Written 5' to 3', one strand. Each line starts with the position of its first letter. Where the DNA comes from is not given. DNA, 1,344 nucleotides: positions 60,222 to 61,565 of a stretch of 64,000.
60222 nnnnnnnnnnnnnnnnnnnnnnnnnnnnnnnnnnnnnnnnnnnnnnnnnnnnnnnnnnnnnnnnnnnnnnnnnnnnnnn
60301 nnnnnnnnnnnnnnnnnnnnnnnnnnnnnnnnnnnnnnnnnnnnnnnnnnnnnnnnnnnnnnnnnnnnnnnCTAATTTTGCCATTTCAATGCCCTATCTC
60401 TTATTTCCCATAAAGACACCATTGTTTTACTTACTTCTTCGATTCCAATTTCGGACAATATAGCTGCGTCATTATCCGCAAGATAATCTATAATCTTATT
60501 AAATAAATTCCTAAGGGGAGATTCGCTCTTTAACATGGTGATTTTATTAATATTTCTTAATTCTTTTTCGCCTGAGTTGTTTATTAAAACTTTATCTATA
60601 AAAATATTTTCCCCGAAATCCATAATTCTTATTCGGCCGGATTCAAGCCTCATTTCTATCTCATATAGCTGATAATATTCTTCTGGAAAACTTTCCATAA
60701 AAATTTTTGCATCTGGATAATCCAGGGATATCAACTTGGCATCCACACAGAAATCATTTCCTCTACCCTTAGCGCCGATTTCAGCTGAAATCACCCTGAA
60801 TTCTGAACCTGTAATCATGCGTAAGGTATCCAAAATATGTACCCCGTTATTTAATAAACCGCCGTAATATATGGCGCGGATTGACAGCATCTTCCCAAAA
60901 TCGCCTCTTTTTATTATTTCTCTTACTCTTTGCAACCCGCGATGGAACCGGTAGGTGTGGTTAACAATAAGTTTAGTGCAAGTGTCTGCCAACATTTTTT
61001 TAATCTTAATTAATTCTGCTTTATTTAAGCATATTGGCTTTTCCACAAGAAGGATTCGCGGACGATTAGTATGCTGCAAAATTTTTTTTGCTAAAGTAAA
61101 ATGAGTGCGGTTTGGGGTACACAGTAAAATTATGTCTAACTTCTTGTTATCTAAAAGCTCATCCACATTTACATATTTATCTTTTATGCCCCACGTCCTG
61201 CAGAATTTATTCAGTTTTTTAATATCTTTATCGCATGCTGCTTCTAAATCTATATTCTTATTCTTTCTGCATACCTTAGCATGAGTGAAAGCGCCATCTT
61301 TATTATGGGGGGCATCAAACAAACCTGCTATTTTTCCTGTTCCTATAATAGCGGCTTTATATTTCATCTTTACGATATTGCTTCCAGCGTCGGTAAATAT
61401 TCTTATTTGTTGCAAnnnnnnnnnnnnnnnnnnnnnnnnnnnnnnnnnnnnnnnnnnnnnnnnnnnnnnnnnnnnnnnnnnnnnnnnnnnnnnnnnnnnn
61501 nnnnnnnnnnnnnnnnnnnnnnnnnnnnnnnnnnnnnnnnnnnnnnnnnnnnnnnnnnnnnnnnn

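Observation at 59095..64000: Second, pseudaminic-acid-like nonulosonic module (spsC-F-G-E/pseC-F-G-I-like) running off the window end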

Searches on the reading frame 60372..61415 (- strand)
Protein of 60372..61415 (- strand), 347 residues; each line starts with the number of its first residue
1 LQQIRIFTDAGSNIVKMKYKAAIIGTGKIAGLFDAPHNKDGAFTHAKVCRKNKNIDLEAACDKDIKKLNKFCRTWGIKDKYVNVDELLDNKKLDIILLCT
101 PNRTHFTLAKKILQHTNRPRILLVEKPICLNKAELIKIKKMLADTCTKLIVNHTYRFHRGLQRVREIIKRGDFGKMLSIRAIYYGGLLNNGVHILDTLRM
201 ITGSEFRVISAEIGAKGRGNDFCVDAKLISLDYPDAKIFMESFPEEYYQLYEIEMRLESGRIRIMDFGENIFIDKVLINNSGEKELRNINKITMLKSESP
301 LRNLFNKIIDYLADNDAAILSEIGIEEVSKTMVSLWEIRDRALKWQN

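Call 5: search_protein_families(library=pfam, proteins=[window:60372-61415:-], max_evalue=0.01)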
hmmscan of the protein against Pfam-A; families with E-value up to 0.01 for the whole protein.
window:60372-61415:- (347 aa): 2 families
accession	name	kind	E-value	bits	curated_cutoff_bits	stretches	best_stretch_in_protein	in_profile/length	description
PF01408.29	GFO_IDH_MocA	-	6.2e-18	66.1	24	1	20-153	2-120/120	Oxidoreductase family, NAD-binding Rossmann fold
PF22725.1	GFO_IDH_MocA_C3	-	2.5e-05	24.7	27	0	185-234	44-93/124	GFO/IDH/MocA C-terminal domain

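Call 6: search_protein_families(library=ncbifam, proteins=[window:60372-61415:-], max_evalue=0.01)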
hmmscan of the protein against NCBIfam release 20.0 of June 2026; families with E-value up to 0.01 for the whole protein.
window:60372-61415:- (347 aa): 7 families
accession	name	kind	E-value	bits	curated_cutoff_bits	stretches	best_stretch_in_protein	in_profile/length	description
TIGR04380.1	myo_inos_iolG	equivalog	4.2e-18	65.3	355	1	44-181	15-150/330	inositol 2-dehydrogenase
NF040723.1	UDP-GlcNAcDh_Arch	equivalog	1.3e-14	54.5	450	1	44-196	14-171/302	UDP-N-acetylglucosamine 3-dehydrogenase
NF008607.0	PRK11579.1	subfamily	1.9e-09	37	330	1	45-177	20-146/346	oxidoreductase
NF052479.1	LevoglcsnDh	equivalog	2.6e-09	36.2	650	1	70-184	51-162/386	levoglucosan dehydrogenase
NF007574.0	PRK10206.1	equivalog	6.1e-06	25.5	352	1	83-181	56-151/345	oxidoreductase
NF041392.1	XylDh_Gfo6_Halo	equivalog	0.00024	20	350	1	90-181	80-168/350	D-xylose 1-dehydrogenase Gfo6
NF058561.1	BT_2158_fam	equivalog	0.0019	16.9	750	1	56-181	58-182/487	glycoside 3-dehydrogenase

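Call 17: search_solved_structures(query=window:60372-61415:-, max_evalue=0.001)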
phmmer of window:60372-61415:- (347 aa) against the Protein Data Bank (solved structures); distinct sequences matched with E-value up to 0.001: 26.
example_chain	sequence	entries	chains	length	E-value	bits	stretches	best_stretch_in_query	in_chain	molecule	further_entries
9m37_A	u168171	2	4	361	4e-09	39.4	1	44-189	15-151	P581a DgpA2 and isoorientin complex structure | Gfo/Idh/MocA family protein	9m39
3hnp_A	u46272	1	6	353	3.1e-08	36.5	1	82-181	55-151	Oxidoreductase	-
7wzd_A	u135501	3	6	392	1.2e-07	34.6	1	49-188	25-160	4,5-dihydroxyphthalate dehydrogenase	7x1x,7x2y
6o15_A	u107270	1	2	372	2.2e-07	33.7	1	83-180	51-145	Uncharacterized oxidoreductase YjhC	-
4hkt_A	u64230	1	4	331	9.9e-07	31.5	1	44-176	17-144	Inositol 2-dehydrogenase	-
3ezy_A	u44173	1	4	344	1.1e-06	31.4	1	57-180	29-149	Dehydrogenase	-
3moi_A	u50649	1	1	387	1.6e-06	30.9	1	44-187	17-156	Probable dehydrogenase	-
3m2t_A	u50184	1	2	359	2.1e-06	30.5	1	53-186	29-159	Probable dehydrogenase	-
3db2_A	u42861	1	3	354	2.8e-06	30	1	44-184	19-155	putative NADPH-dependent oxidoreductase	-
3e18_A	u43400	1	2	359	2.9e-06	30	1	75-186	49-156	oxidoreductase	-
3v5n_A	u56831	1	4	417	3.7e-06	29.7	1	92-184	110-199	Oxidoreductase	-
3cea_A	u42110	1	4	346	6.9e-06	28.8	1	48-181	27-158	Myo-inositol 2-dehydrogenase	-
3e9m_A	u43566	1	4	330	8.2e-06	28.5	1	52-182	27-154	Oxidoreductase, Gfo/Idh/MocA family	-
9m3d_B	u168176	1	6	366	8.8e-06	28.4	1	53-178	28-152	DgpA1 from W974-1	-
8qc2_A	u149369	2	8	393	2e-05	27.2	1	85-179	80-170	Gfo/Idh/MocA family oxidoreductase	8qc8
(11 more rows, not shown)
